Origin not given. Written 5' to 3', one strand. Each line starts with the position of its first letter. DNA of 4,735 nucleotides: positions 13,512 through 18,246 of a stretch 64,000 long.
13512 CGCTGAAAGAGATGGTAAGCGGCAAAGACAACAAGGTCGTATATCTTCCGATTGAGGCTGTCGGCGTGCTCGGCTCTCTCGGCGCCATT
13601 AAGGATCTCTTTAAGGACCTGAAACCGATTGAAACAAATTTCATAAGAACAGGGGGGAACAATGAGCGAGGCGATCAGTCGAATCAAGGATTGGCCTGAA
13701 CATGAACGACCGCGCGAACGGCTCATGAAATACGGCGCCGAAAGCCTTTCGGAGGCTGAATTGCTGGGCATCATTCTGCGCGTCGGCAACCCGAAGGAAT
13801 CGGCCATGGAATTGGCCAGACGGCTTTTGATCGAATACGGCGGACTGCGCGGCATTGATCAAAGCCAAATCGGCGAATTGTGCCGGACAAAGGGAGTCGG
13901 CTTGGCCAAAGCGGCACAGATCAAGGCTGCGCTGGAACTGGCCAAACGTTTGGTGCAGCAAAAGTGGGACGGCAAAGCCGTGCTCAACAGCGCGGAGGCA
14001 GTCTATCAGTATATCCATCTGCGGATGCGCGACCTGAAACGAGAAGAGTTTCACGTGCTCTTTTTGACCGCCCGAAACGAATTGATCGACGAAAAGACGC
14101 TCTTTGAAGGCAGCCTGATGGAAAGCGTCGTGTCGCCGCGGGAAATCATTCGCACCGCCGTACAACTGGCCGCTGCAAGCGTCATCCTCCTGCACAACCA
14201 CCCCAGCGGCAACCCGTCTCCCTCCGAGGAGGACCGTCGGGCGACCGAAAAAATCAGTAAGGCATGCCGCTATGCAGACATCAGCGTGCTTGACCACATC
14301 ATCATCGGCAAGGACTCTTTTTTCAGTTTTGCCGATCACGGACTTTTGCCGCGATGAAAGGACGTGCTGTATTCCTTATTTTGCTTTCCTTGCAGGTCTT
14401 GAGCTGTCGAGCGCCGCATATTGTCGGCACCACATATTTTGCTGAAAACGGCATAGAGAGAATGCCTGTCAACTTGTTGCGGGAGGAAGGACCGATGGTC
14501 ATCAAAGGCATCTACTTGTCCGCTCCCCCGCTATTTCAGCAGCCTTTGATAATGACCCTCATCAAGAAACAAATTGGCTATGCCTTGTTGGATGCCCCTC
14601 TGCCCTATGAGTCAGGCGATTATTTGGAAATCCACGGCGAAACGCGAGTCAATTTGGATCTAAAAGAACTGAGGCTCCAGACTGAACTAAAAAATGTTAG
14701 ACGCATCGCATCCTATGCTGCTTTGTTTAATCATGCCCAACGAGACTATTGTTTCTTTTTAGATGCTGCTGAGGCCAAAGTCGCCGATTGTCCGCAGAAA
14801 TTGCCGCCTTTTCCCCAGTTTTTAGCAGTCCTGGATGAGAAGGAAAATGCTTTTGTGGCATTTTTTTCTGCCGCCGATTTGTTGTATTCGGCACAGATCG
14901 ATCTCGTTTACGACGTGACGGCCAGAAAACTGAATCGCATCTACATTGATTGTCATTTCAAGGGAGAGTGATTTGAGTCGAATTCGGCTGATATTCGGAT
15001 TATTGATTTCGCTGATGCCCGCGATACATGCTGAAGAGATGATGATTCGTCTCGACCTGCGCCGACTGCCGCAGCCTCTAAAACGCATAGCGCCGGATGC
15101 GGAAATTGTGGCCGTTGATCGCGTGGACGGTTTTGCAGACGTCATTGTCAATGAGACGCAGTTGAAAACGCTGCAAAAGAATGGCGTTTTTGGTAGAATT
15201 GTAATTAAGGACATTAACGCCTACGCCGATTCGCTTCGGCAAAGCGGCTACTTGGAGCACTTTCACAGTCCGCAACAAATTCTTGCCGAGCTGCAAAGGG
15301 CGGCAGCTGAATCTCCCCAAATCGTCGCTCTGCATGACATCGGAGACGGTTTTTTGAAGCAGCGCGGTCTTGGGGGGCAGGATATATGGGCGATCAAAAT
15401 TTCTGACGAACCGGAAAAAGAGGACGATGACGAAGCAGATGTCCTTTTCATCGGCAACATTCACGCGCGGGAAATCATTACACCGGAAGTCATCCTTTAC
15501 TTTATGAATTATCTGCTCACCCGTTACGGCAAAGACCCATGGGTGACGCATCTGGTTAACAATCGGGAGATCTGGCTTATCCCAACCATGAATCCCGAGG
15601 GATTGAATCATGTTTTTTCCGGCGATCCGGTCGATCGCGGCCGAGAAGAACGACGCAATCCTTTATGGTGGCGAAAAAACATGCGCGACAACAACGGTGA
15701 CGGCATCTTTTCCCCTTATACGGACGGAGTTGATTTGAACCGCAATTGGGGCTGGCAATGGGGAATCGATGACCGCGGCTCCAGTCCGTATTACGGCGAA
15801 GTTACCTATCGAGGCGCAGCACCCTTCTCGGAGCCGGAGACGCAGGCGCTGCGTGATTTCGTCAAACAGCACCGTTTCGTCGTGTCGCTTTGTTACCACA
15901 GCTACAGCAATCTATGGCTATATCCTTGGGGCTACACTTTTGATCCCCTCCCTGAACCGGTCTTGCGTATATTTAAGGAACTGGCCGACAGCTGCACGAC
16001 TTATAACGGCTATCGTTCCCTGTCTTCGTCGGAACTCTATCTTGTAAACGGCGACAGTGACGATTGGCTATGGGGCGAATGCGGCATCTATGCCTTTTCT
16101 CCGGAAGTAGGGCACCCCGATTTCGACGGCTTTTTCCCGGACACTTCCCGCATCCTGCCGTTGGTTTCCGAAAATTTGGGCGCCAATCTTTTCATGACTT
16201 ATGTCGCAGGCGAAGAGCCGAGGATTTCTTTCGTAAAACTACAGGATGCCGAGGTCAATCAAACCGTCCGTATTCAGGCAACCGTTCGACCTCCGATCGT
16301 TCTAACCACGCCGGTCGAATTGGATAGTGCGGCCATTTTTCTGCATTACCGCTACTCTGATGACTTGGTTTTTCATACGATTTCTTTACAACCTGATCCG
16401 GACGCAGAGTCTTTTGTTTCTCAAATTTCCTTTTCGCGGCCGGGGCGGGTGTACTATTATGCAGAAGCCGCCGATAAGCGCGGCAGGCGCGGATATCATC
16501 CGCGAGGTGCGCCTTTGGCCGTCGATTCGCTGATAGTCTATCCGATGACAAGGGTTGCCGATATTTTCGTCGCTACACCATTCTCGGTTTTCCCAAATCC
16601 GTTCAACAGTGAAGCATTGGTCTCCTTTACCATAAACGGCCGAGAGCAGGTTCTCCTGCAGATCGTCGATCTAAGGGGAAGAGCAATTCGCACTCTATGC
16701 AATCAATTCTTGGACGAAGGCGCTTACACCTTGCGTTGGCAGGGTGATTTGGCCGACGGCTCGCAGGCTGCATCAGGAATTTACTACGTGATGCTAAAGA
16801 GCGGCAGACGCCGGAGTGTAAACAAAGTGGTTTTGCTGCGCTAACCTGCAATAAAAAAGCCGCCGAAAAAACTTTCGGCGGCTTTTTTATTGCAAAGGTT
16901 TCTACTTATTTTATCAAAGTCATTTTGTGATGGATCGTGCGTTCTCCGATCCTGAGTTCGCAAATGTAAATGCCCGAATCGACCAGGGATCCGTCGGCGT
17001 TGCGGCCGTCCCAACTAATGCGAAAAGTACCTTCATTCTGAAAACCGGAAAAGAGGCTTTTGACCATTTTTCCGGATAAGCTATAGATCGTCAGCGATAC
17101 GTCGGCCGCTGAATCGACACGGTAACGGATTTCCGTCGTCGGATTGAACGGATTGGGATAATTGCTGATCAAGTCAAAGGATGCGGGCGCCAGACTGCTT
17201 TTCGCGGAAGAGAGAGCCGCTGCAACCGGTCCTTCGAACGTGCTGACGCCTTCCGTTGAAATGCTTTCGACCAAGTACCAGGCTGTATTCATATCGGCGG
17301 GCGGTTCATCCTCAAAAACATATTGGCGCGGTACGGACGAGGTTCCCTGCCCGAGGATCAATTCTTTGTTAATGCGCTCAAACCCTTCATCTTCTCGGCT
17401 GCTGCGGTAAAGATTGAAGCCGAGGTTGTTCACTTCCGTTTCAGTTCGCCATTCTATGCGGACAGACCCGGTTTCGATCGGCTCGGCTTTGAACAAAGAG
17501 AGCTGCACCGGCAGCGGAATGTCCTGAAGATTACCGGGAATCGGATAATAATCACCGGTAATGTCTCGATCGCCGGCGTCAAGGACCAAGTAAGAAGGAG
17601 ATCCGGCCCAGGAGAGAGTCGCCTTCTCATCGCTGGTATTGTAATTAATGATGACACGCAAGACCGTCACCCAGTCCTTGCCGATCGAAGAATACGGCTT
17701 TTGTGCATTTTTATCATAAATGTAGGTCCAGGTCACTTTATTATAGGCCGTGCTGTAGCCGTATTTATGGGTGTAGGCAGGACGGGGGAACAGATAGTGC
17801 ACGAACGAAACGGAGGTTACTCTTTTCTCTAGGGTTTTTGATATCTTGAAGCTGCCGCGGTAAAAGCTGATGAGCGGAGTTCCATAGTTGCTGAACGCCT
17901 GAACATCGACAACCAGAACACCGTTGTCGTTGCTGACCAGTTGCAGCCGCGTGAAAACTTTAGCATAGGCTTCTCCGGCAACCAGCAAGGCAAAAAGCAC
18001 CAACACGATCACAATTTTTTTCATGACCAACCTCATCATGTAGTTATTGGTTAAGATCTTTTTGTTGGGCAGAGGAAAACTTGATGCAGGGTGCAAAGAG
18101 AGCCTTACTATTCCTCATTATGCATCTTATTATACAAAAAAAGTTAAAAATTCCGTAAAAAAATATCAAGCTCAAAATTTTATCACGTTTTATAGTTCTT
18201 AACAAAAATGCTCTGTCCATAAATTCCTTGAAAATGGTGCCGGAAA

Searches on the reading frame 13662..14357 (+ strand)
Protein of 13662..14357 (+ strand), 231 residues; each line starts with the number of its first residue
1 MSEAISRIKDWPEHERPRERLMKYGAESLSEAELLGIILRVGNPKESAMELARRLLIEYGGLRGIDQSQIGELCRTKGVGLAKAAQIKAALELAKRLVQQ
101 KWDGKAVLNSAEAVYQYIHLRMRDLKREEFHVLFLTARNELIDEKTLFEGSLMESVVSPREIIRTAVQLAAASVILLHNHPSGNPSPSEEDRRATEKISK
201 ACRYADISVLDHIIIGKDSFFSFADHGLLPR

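Call 27: search_protein_families(library=pfam, proteins=[window:13662-14357:+], max_evalue=0.0001)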
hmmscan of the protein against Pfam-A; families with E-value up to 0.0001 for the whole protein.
window:13662-14357:+ (231 aa): 2 families
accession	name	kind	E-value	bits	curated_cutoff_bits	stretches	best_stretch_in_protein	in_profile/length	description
PF04002.20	RadC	-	3.2e-44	150.2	22.1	1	109-228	2-121/121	RadC-like JAB domain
PF20582.4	UPF0758_N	-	4.9e-30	103.9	27.1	1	8-85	1-77/77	UPF0758 N-terminal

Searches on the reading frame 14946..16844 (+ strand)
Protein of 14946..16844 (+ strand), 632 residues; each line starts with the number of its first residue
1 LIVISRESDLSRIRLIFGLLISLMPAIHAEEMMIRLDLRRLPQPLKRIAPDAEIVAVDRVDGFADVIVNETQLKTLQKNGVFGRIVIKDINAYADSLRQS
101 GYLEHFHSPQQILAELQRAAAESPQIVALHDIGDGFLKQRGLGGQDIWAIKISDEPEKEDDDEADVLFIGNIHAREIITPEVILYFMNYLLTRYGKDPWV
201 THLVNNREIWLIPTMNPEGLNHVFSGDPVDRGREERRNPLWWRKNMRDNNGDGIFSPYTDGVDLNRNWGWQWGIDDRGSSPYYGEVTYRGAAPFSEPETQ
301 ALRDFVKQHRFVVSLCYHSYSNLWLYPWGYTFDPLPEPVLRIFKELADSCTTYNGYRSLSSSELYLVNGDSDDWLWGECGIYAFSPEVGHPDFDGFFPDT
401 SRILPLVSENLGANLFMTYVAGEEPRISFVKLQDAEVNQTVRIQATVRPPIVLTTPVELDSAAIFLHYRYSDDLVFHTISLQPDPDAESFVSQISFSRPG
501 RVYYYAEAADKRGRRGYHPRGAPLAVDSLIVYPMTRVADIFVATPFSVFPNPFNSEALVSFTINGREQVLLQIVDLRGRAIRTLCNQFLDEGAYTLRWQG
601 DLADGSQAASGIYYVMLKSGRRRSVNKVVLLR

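Call 28: search_protein_families(library=pfam, proteins=[window:14946-16844:+], max_evalue=0.0001)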
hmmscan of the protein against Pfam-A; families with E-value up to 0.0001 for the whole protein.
window:14946-16844:+ (632 aa): 3 families
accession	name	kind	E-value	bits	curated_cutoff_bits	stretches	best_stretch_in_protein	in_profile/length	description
PF00246.29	Peptidase_M14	-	1.2e-62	212.6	21.6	1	113-411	2-284/286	Zinc carboxypeptidase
PF18962.6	Por_Secre_tail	-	2.9e-05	24.7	27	1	548-629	1-74/75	Secretion system C-terminal sorting domain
PF13860.13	FlgD_ig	-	6.5e-05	23.3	27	0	567-618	23-74/79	FlgD Ig-like domain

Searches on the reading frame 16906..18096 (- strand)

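Call 28: search_protein_families(library=pfam, proteins=[window:16906-18096:-], max_evalue=0.0001)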
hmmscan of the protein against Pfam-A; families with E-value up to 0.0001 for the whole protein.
window:16906-18096:- (396 aa): 2 families
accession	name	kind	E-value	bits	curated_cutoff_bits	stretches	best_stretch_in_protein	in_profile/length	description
PF13860.13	FlgD_ig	-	1.1e-10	41.8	27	1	322-377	13-69/79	FlgD Ig-like domain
PF18962.6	Por_Secre_tail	-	2.3e-06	28.3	27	1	313-392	2-73/75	Secretion system C-terminal sorting domain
